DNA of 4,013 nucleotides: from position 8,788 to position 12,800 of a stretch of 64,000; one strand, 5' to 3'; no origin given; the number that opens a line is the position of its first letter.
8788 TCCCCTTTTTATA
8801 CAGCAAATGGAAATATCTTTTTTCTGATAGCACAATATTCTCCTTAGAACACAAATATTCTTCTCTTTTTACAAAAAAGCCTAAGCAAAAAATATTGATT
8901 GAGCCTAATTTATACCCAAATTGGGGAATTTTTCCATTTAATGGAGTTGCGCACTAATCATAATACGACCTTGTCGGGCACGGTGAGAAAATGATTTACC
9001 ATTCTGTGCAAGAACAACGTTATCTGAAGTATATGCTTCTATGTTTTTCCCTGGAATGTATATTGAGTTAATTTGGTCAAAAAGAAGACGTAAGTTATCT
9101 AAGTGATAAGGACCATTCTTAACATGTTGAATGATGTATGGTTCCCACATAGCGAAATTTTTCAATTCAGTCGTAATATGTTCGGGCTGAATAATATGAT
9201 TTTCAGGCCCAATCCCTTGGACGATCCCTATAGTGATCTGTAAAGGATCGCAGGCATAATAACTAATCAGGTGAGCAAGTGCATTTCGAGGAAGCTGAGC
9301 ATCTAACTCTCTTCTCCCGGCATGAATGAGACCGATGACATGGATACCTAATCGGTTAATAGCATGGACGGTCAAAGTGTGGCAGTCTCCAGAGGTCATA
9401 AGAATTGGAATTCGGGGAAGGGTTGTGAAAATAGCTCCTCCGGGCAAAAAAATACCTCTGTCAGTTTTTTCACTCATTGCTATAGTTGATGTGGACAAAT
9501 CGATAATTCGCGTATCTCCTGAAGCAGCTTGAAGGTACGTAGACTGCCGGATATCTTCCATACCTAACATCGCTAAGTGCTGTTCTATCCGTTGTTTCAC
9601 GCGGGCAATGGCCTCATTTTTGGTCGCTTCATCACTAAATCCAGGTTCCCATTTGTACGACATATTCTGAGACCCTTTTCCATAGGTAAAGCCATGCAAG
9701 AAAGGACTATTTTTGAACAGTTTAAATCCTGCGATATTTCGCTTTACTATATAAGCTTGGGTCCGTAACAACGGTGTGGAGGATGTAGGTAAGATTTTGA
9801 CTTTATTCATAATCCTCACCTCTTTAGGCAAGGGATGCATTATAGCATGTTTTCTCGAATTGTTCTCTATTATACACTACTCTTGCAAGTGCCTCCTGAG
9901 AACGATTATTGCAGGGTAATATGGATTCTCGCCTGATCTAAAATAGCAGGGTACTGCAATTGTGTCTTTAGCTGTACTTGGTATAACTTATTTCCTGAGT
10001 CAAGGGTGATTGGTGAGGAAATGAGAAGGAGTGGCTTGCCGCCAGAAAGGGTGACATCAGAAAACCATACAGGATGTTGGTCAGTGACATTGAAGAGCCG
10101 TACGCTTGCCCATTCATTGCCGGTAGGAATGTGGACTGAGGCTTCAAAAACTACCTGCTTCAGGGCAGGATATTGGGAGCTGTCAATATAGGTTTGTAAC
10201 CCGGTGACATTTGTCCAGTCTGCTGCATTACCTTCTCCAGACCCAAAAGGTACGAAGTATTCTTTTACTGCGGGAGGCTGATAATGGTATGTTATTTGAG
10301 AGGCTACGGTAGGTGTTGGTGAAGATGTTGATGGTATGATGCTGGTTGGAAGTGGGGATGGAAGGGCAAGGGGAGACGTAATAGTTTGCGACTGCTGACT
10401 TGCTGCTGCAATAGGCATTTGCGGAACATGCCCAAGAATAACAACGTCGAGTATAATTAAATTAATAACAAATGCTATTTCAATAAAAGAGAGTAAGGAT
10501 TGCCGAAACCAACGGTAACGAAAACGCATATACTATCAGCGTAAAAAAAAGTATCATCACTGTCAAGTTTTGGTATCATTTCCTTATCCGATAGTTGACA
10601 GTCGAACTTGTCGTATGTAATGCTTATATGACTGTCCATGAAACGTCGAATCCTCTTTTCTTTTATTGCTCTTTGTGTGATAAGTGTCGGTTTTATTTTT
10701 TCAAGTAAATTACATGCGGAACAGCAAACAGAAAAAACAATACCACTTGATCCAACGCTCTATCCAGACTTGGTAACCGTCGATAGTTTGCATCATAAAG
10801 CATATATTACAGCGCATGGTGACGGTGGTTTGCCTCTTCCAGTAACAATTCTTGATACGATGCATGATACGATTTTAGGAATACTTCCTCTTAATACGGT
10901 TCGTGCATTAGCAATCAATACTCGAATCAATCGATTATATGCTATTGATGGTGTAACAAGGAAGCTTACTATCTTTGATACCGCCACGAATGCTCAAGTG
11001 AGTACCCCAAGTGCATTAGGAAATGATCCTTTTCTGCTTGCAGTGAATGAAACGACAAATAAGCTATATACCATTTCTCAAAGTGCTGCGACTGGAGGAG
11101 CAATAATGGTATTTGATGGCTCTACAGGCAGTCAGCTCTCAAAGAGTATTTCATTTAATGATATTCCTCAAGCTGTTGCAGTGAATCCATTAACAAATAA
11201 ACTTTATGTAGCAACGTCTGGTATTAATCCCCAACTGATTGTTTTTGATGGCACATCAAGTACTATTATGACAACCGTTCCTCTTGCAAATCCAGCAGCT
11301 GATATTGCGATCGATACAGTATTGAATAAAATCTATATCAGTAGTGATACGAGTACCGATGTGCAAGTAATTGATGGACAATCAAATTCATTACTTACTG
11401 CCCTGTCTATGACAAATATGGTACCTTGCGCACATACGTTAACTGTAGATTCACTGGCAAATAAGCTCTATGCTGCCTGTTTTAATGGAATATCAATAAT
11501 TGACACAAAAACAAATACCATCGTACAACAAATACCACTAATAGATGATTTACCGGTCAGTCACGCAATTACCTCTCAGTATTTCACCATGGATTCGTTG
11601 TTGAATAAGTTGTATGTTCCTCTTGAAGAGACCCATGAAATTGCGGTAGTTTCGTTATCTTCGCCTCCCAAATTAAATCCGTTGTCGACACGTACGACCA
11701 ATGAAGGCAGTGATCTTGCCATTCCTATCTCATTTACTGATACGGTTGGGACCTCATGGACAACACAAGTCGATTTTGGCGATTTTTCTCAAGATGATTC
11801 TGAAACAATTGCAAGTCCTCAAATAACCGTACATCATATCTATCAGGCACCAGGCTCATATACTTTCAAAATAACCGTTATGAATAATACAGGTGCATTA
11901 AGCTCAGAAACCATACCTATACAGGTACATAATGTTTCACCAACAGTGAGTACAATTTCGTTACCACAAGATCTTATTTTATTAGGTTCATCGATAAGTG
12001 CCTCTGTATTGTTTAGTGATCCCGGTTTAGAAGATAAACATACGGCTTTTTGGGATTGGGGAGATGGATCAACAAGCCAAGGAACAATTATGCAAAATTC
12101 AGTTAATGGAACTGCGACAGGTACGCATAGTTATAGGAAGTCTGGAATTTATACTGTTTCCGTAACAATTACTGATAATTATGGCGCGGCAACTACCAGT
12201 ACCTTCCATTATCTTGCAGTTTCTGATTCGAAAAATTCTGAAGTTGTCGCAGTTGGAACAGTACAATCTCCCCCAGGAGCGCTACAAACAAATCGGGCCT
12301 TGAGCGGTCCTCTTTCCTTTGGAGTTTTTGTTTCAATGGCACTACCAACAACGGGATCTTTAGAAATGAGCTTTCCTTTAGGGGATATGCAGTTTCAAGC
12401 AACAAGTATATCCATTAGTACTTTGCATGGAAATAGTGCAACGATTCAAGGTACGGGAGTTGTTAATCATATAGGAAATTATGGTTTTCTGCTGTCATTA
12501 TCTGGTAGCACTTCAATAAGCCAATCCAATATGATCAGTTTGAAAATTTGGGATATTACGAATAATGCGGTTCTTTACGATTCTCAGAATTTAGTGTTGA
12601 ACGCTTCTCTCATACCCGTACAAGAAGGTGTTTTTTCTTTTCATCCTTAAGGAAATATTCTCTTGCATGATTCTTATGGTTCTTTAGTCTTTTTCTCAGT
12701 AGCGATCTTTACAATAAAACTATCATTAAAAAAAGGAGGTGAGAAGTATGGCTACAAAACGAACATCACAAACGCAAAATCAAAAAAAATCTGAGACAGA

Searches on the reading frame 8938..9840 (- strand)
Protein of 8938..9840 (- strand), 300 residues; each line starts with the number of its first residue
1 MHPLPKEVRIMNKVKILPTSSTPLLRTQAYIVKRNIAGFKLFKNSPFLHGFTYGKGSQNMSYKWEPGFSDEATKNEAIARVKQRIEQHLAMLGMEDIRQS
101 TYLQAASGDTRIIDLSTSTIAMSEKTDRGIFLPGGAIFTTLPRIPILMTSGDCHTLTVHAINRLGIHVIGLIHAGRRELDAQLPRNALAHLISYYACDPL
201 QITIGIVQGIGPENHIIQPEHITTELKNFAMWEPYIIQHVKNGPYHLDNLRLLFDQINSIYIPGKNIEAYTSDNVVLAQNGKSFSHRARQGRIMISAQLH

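Call 16: search_protein_families(library=pfam, proteins=[window:8938-9840:-], max_evalue=0.001)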
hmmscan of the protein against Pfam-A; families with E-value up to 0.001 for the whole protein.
window:8938-9840:- (300 aa): 1 family
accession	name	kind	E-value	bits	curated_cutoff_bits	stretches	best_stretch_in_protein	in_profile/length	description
PF02578.20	Cu-oxidase_4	-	5.6e-12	46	22.9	1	78-293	25-233/238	Multi-copper polyphenol oxidoreductase laccase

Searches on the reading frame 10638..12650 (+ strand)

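Call 17: search_protein_families(library=pfam, proteins=[window:10638-12650:+], max_evalue=0.001)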
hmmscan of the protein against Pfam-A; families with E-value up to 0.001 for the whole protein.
window:10638-12650:+ (670 aa): 4 families
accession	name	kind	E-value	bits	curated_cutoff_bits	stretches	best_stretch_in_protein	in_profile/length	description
PF18911.6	PKD_4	-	1e-19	70.8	27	2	433-523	2-81/85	PKD domain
PF00801.26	PKD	-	1.1e-14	54.6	23.5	2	466-523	28-77/80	PKD domain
PF22352.2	K319L-like_PKD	-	7.5e-06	26.3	27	0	370-430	29-84/84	K319L-like, PKD domain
PF16819.11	DUF5074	-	0.00058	19.5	27.2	0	95-194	203-311/353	Domain of unknown function (DUF5074)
